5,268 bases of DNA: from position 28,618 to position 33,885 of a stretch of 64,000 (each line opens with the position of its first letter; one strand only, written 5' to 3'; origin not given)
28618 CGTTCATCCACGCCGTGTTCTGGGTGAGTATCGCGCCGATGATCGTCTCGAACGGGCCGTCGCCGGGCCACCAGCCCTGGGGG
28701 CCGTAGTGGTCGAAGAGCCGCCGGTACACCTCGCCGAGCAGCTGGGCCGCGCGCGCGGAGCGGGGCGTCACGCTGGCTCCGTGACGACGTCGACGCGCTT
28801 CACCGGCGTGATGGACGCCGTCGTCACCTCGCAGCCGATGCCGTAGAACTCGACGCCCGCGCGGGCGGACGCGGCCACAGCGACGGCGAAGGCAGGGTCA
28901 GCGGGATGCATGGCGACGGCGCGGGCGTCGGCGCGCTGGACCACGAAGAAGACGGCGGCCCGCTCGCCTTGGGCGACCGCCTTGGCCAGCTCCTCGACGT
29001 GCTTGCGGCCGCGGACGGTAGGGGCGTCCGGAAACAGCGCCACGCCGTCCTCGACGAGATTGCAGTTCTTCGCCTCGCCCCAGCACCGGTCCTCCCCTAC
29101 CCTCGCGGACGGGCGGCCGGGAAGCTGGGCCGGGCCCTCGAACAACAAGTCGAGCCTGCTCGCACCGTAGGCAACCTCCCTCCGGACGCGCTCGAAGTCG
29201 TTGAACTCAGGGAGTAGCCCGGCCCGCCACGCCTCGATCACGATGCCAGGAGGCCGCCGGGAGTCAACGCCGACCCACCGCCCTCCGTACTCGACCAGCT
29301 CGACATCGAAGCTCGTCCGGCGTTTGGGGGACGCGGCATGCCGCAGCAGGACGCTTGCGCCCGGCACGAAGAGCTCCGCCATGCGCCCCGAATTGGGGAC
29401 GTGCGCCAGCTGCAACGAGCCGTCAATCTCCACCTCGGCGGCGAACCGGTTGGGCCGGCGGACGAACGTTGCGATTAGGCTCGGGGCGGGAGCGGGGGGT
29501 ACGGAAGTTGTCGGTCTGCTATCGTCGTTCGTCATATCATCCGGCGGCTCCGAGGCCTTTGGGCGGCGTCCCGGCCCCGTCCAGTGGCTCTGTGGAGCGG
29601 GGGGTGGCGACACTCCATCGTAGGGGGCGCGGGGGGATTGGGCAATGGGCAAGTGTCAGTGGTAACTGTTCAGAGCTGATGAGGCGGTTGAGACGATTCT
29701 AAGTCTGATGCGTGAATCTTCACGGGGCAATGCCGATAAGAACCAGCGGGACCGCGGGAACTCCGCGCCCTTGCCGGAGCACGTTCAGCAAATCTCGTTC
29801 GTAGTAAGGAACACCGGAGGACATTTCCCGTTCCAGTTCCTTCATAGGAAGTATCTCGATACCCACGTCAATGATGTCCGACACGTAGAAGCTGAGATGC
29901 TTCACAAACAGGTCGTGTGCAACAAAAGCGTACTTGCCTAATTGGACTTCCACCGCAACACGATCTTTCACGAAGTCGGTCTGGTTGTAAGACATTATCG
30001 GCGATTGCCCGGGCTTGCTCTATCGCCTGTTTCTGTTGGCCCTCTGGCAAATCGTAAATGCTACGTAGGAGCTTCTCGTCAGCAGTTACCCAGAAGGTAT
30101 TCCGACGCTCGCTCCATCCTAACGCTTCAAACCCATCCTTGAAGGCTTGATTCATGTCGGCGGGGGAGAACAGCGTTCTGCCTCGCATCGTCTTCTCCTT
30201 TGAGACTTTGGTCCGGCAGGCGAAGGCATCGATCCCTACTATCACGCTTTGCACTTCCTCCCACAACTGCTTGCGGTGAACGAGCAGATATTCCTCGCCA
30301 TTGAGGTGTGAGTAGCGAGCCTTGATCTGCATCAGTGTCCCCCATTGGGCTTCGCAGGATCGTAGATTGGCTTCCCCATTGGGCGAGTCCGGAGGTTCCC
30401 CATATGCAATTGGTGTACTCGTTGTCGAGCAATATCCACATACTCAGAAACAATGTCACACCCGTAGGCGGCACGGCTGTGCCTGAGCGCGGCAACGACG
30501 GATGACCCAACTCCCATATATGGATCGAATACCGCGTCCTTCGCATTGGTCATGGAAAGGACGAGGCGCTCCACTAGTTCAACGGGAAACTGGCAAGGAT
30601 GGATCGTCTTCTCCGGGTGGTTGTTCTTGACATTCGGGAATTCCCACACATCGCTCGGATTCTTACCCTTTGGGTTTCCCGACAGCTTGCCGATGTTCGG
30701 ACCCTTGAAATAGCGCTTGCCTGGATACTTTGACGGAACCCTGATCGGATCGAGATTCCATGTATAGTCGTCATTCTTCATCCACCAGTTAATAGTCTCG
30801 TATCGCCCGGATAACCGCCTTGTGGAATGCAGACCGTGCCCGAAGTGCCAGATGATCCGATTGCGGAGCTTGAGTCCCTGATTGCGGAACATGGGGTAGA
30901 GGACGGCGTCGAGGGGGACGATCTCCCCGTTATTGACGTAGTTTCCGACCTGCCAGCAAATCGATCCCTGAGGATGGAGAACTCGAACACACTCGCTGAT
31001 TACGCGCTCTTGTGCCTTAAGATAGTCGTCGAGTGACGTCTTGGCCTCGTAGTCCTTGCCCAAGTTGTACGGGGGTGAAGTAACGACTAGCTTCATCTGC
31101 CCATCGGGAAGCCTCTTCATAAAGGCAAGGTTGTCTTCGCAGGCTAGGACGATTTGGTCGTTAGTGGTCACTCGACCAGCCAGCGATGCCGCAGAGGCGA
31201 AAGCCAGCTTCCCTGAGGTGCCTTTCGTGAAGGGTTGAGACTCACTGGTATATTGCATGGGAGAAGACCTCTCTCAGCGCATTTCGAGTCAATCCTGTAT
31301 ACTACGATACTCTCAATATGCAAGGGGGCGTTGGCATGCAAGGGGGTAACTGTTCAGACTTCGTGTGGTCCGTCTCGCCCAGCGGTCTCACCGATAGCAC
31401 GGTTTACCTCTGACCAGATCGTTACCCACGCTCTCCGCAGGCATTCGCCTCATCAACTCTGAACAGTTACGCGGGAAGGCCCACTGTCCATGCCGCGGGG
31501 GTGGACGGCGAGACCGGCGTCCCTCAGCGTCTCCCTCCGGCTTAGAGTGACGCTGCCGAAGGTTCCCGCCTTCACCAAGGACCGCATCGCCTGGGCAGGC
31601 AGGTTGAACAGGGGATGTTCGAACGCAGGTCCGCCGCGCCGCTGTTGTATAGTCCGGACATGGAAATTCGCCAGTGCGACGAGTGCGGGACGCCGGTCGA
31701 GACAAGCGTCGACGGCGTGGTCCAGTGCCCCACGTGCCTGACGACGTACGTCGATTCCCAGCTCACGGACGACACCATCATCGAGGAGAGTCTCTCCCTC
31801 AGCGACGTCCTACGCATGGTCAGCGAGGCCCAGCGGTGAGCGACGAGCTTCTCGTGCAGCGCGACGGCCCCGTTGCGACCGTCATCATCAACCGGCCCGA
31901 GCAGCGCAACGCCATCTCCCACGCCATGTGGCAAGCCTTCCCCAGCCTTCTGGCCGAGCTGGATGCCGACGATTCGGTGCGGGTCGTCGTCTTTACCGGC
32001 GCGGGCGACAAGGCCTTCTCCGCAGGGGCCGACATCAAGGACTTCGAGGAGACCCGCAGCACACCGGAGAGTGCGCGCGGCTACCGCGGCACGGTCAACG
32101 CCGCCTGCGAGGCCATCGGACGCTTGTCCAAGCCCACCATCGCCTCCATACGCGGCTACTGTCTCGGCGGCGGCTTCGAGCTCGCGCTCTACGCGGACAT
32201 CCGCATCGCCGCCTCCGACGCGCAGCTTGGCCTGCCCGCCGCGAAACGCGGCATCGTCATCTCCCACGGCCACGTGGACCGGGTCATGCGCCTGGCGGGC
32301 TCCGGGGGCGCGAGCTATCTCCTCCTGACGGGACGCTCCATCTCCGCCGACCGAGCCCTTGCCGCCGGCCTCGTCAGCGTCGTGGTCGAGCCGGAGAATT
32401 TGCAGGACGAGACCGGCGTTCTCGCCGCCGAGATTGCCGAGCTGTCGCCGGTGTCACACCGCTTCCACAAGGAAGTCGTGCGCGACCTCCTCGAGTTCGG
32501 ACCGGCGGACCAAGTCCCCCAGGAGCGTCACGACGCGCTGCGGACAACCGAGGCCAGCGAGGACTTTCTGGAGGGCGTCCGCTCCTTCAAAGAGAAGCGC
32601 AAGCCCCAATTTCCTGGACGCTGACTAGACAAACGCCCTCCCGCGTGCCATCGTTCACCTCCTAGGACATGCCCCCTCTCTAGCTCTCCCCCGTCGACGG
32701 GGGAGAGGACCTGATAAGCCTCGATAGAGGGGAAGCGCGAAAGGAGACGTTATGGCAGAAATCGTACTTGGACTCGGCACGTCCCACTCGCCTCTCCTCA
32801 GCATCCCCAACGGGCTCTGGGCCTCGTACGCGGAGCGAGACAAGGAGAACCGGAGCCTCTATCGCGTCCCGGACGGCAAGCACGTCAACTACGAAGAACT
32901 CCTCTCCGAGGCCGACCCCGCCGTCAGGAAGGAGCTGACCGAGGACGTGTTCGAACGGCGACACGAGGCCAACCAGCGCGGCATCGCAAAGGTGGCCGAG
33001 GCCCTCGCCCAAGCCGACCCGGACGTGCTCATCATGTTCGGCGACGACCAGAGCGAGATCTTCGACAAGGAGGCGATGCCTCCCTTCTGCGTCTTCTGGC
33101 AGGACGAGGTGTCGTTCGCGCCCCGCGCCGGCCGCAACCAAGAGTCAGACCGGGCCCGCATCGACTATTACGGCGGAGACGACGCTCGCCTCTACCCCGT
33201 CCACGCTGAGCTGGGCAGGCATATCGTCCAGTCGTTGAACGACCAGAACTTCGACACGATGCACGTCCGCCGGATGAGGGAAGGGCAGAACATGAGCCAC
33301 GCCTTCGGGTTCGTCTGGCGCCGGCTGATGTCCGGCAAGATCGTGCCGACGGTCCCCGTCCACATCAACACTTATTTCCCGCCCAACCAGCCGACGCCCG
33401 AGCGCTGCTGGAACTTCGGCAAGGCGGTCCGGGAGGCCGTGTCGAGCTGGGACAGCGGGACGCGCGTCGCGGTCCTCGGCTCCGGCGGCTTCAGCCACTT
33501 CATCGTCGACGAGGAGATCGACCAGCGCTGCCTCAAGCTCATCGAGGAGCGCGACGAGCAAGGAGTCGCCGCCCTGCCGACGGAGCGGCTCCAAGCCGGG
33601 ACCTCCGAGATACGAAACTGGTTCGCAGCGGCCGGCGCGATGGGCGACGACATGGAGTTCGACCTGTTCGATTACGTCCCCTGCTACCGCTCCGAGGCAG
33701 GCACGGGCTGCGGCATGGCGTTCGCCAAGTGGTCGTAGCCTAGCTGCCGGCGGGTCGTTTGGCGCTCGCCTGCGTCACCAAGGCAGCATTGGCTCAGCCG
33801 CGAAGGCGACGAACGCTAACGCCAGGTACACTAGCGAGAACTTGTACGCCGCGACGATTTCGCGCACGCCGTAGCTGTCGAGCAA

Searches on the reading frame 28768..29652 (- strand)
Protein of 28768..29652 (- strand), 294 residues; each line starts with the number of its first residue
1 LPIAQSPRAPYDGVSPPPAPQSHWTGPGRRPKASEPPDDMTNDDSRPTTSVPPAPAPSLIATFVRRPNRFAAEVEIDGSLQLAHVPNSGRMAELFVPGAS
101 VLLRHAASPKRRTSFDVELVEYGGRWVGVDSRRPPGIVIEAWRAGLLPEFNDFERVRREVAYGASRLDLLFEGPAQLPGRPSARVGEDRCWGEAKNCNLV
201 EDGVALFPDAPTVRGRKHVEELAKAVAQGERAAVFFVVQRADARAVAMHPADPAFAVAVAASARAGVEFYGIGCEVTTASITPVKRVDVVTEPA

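Call 38: search_protein_families(library=pfam, proteins=[window:28768-29652:-], max_evalue=0.001)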
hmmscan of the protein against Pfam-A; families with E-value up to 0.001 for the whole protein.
window:28768-29652:- (294 aa): 2 families
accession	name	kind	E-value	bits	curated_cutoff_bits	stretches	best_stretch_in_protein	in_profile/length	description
PF03749.19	SfsA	-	1.1e-37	129.4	22.8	1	134-278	3-136/138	Sugar fermentation stimulation protein RE domain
PF17746.7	SfsA_N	-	4.1e-24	84.9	25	1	64-129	1-63/63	SfsA N-terminal OB domain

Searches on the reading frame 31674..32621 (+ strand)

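Call 41: search_protein_families(library=pfam, proteins=[window:31674-32621:+], max_evalue=0.001)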
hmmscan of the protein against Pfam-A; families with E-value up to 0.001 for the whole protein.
window:31674-32621:+ (316 aa): 2 families
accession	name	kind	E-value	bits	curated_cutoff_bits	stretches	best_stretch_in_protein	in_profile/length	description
PF00378.25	ECH_1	-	3.8e-53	180.8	27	1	66-315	5-250/251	Enoyl-CoA hydratase/isomerase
PF16113.10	ECH_2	-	3.6e-34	119.2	27.2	1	68-245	2-179/335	Enoyl-CoA hydratase/isomerase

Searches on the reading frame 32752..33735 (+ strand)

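Call 41: search_protein_families(library=pfam, proteins=[window:32752-33735:+], max_evalue=0.001)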
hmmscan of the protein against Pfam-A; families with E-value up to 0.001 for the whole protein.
window:32752-33735:+ (328 aa): 1 family
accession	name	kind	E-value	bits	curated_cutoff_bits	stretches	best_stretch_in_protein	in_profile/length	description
PF02900.23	LigB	-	4.9e-21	75.4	26.3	1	69-301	30-249/269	Catalytic LigB subunit of aromatic ring-opening dioxygenase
